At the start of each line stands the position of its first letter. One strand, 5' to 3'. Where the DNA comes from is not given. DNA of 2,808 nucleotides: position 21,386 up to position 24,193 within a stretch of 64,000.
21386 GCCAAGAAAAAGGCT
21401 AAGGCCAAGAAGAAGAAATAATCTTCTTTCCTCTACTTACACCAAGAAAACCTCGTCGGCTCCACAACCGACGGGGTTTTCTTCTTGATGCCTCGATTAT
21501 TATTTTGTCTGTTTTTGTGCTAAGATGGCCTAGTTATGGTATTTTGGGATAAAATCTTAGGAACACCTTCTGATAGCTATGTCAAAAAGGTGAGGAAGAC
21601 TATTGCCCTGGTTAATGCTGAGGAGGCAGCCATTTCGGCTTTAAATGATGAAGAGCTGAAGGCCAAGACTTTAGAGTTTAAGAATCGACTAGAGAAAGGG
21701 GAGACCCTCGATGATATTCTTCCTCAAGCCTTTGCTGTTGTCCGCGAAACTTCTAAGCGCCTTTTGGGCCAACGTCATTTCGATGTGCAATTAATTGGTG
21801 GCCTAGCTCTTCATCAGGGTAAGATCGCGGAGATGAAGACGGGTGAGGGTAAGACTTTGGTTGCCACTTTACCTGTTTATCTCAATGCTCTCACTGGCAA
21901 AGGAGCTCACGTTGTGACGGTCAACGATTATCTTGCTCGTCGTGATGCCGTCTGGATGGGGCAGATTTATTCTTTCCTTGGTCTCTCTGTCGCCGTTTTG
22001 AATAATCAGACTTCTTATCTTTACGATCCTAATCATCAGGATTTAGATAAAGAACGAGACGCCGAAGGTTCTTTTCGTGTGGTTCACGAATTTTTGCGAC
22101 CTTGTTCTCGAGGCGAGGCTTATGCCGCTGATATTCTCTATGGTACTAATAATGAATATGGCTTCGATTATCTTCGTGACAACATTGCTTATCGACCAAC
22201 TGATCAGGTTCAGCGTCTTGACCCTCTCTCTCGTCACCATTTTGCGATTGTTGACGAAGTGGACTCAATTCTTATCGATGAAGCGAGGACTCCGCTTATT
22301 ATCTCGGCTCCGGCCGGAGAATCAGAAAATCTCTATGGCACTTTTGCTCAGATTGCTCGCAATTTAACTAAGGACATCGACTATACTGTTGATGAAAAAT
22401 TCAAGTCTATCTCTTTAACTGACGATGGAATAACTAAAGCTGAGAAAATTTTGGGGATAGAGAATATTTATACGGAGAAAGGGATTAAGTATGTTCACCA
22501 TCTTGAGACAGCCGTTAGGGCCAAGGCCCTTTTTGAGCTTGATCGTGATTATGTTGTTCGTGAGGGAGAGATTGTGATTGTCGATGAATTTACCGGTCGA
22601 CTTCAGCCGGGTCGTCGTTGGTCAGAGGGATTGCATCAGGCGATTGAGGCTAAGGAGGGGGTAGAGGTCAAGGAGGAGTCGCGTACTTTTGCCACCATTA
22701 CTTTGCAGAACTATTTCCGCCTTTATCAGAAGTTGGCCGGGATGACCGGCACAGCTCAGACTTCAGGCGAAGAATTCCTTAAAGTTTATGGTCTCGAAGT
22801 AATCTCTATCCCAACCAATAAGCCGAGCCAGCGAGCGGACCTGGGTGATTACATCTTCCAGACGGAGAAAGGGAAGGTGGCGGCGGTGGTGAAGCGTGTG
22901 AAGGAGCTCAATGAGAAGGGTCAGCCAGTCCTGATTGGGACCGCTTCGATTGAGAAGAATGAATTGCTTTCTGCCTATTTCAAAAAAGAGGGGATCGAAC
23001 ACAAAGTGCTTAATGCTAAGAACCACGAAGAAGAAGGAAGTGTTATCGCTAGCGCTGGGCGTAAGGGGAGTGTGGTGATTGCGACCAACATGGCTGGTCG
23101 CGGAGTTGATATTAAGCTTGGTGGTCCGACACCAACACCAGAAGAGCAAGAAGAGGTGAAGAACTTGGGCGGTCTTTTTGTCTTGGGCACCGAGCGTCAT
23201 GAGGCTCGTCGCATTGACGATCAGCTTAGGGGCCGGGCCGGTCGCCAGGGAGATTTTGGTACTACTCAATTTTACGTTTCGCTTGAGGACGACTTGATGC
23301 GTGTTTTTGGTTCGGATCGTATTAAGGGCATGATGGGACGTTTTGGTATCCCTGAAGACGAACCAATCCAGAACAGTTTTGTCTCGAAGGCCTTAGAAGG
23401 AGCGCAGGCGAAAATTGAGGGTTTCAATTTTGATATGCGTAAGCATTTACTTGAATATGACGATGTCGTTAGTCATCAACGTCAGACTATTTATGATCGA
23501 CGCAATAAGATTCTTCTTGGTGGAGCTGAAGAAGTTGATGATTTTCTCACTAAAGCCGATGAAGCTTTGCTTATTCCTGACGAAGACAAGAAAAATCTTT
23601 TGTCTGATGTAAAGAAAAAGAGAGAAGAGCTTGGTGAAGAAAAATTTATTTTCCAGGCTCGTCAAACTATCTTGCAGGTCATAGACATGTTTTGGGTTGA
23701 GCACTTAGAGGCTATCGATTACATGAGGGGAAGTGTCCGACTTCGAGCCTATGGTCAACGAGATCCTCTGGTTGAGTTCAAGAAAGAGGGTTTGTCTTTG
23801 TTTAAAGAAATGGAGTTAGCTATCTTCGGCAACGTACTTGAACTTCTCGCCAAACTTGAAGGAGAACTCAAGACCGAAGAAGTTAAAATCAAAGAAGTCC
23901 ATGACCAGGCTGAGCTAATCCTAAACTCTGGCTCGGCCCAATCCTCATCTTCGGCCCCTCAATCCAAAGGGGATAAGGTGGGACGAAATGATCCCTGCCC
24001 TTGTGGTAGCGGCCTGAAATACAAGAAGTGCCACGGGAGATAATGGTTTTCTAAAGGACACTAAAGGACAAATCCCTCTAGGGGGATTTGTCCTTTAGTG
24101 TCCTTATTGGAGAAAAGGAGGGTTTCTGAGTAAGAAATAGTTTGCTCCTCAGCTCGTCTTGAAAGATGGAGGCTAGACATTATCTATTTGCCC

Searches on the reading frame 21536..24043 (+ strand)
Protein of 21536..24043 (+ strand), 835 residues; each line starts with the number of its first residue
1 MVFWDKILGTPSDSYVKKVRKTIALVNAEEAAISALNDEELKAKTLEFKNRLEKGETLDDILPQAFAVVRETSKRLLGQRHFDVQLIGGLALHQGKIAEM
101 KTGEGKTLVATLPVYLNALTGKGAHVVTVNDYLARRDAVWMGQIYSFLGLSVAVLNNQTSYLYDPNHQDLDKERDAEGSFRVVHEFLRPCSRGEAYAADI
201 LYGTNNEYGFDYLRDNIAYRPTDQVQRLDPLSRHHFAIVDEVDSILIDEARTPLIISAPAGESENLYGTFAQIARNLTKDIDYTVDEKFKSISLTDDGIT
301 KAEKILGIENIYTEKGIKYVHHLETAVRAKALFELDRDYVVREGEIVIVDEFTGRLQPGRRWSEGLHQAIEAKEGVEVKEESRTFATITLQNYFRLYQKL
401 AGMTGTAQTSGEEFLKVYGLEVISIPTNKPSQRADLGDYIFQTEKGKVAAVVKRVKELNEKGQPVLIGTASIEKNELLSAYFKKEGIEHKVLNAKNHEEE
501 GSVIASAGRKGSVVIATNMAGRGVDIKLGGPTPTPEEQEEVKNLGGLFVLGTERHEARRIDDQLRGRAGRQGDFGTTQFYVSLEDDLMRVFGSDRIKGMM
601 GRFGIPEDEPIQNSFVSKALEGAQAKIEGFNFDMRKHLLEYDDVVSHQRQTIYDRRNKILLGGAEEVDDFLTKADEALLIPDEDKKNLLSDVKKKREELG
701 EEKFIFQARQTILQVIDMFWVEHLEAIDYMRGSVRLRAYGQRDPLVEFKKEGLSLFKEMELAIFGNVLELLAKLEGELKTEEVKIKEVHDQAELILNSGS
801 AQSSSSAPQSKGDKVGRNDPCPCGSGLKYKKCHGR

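Call 9: search_protein_families(library=pfam, proteins=[window:21536-24043:+], max_evalue=0.0001)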
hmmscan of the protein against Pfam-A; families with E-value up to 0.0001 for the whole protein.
window:21536-24043:+ (835 aa): 5 families
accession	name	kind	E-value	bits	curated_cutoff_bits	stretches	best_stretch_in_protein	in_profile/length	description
PF07517.20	SecA_DEAD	-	5.8e-120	400.4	24.6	1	6-414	3-289/290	SecA DEAD-like domain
PF21090.3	P-loop_SecA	-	2.3e-75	253.2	27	2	430-531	1-102/205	SecA P-loop domain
PF07516.18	SecA_SW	-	2.7e-42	145.6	26.7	2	610-671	1-65/200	SecA Wing and Scaffold domain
PF01043.26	SecA_PP_bind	-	4.2e-41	140.4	23.5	1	263-371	2-110/110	SecA preprotein cross-linking domain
PF02810.21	SEC-C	-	1.4e-10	41.2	20.4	1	817-835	1-19/19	SEC-C motif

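Call 68: list_cluster_members(proteins=[P0001, P0235, window:21536-24043:+])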
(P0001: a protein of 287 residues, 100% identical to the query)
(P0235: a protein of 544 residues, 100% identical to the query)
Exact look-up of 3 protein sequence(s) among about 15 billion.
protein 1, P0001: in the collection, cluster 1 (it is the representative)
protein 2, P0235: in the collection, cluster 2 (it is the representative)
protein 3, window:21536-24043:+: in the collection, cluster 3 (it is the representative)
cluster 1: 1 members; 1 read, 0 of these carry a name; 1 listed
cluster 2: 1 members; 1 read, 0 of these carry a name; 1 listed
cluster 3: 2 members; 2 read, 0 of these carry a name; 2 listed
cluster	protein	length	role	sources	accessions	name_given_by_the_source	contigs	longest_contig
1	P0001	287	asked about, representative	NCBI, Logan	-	-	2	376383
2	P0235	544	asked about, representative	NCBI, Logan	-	-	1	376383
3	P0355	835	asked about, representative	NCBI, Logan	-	-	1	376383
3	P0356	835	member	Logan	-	-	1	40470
